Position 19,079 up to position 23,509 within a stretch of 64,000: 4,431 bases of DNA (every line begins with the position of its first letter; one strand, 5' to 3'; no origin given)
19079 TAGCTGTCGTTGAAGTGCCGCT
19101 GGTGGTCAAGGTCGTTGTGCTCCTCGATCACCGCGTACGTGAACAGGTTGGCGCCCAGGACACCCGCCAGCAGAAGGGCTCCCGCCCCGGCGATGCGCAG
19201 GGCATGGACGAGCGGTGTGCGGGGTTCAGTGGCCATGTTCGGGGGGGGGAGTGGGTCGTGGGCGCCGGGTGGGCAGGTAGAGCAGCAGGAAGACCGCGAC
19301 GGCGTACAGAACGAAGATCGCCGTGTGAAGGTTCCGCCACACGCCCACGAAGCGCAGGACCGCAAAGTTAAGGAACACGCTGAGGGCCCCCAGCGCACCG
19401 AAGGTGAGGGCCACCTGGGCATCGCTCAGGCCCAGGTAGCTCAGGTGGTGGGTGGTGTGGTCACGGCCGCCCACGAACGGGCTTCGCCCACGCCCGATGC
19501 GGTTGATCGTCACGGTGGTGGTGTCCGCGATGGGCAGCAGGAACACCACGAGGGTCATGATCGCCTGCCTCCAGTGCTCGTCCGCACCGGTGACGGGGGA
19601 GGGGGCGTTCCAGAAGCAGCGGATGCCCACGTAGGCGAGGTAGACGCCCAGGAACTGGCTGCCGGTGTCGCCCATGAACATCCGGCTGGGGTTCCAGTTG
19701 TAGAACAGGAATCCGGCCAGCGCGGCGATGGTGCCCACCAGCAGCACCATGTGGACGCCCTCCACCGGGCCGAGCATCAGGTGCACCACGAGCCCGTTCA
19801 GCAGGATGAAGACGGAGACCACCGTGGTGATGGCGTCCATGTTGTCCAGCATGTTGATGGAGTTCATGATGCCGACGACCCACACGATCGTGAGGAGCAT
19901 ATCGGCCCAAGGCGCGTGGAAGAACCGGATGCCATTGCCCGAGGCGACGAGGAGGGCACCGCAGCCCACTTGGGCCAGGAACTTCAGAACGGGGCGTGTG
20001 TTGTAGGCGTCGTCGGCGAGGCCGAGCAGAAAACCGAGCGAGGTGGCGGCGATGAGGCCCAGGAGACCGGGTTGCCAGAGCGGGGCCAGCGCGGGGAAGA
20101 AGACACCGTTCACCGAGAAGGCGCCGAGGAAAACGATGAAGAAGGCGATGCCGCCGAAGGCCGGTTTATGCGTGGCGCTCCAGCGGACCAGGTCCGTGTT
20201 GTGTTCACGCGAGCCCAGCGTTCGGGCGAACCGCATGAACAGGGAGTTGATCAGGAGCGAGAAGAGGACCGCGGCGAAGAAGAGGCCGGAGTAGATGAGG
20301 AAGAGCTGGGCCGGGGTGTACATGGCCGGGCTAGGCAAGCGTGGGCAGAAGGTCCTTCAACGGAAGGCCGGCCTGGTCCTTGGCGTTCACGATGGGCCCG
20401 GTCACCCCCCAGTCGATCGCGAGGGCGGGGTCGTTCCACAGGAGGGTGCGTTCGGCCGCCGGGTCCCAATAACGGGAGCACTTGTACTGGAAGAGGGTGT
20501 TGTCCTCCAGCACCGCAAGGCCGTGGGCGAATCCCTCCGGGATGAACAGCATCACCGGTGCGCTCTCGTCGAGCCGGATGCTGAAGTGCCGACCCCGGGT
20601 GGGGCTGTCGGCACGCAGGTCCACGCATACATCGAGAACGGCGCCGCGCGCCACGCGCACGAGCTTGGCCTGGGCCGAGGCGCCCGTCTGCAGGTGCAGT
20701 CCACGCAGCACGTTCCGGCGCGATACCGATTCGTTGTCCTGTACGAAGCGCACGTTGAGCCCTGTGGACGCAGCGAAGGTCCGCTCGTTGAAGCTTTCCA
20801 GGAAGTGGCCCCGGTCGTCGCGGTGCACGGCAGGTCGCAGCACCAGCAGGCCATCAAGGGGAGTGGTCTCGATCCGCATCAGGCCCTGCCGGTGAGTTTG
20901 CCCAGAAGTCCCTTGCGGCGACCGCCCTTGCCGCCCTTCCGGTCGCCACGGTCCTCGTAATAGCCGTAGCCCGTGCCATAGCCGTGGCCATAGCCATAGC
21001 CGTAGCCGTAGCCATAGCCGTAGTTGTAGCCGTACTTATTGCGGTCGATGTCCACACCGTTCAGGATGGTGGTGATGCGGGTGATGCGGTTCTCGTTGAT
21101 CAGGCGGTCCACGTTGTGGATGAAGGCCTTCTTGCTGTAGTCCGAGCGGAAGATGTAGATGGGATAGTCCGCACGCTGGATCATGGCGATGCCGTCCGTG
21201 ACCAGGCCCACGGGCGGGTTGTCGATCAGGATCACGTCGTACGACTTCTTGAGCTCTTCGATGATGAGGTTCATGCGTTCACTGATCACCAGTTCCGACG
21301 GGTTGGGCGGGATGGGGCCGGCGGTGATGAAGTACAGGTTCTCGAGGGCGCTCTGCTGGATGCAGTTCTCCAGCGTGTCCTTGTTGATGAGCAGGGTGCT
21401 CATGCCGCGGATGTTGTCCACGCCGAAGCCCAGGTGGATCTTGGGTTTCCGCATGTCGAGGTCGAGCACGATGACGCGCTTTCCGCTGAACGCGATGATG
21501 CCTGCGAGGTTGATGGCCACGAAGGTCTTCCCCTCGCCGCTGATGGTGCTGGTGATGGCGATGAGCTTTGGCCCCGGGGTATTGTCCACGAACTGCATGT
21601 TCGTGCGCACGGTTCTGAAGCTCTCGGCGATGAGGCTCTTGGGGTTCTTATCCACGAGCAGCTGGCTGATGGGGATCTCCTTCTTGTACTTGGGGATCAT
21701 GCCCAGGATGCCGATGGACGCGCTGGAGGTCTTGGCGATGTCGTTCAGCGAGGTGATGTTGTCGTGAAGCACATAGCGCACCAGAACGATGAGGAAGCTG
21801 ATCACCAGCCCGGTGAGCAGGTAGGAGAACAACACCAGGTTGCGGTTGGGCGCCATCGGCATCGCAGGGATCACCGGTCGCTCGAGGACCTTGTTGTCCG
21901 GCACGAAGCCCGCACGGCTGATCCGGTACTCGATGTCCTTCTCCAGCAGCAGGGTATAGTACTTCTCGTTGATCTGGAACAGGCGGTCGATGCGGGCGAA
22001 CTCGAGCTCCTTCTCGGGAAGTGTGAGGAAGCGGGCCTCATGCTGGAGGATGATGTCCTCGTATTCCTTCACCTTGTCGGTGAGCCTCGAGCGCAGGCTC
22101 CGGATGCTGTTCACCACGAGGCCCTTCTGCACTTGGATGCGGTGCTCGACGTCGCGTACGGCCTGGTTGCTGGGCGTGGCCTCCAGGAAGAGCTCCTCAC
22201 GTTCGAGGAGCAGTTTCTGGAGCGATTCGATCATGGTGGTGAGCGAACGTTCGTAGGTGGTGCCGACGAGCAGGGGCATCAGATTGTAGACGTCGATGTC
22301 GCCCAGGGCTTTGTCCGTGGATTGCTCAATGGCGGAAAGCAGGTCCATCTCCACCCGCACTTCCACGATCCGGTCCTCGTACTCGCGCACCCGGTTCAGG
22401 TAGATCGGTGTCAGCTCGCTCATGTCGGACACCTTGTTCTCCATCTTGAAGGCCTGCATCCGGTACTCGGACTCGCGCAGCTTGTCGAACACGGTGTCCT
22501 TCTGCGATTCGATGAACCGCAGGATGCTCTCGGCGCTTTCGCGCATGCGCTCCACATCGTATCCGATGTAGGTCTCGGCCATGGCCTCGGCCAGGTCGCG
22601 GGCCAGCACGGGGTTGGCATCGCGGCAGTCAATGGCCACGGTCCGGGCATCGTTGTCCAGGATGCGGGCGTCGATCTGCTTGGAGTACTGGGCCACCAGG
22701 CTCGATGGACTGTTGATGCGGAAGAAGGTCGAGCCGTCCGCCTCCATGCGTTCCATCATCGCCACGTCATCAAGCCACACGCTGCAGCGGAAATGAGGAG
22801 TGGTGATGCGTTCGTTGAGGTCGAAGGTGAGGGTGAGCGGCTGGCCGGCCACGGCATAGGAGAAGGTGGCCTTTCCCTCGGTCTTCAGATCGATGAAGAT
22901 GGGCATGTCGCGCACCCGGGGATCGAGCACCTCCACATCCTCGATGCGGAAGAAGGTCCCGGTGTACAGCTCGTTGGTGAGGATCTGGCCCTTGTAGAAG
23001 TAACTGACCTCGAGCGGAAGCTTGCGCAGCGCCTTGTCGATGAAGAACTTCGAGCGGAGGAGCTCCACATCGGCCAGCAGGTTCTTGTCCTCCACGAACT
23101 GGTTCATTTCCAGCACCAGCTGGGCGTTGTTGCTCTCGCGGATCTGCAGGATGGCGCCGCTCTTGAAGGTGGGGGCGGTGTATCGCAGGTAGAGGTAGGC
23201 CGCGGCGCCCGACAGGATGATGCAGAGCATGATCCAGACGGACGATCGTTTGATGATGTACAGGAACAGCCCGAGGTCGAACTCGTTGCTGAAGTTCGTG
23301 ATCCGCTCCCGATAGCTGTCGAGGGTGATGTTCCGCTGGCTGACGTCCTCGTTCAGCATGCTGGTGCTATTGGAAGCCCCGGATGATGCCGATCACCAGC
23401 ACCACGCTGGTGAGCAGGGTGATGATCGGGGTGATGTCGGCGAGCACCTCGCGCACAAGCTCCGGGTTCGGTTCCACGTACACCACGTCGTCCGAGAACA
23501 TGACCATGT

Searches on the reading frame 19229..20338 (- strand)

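Call 51: search_protein_families(library=pfam, proteins=[window:19229-20338:-], max_evalue=0.001)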
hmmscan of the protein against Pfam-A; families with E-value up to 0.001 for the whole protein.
window:19229-20338:- (370 aa): 1 family
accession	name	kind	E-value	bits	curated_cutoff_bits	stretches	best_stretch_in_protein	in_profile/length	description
PF00953.26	Glycos_transf_4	-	3.1e-26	92.7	27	1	93-240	2-158/160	Glycosyl transferase family 4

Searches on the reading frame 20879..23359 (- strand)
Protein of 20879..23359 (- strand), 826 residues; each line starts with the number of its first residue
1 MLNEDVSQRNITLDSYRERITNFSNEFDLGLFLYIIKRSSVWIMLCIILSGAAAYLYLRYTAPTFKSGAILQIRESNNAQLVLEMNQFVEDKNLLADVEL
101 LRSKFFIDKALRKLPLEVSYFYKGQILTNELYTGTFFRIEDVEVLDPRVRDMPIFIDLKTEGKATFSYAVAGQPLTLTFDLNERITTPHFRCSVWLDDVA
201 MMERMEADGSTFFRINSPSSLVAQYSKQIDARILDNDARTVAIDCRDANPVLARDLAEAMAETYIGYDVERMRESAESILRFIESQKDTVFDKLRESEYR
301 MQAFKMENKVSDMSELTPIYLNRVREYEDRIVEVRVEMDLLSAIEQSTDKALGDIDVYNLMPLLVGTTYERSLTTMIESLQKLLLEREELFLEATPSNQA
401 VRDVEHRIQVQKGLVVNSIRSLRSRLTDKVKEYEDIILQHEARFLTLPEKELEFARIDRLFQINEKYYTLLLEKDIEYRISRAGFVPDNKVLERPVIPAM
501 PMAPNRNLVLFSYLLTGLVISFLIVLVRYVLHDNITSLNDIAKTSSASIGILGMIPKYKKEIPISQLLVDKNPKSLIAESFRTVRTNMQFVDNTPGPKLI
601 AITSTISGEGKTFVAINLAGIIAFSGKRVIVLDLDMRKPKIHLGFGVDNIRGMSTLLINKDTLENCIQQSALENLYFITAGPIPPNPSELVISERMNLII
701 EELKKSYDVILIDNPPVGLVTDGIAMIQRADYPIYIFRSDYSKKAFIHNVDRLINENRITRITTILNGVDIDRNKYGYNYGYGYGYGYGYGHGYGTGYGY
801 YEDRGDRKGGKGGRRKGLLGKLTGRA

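Call 54: search_protein_families(library=pfam, proteins=[window:20879-23359:-], max_evalue=0.0001)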
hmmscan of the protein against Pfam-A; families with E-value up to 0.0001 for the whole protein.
window:20879-23359:- (826 aa): 5 families
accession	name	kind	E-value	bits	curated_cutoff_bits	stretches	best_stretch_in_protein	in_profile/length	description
PF13614.12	AAA_31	-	3.5e-13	50.3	27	1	598-734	2-144/177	AAA domain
PF01656.29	CbiA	-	2.4e-09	37.6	25.4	1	600-772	1-86/125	CobQ/CobB/MinD/ParA nucleotide binding domain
PF02706.20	Wzz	-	8.7e-09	36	25.5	1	25-114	1-91/91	Chain length determinant protein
PF13807.11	GNVR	-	8.8e-08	32.4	27.7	1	455-529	7-81/82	G-rich domain on putative tyrosine kinase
PF10609.15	ParA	-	5.8e-05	23.1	27.1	0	599-716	5-121/246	NUBPL iron-transfer P-loop NTPase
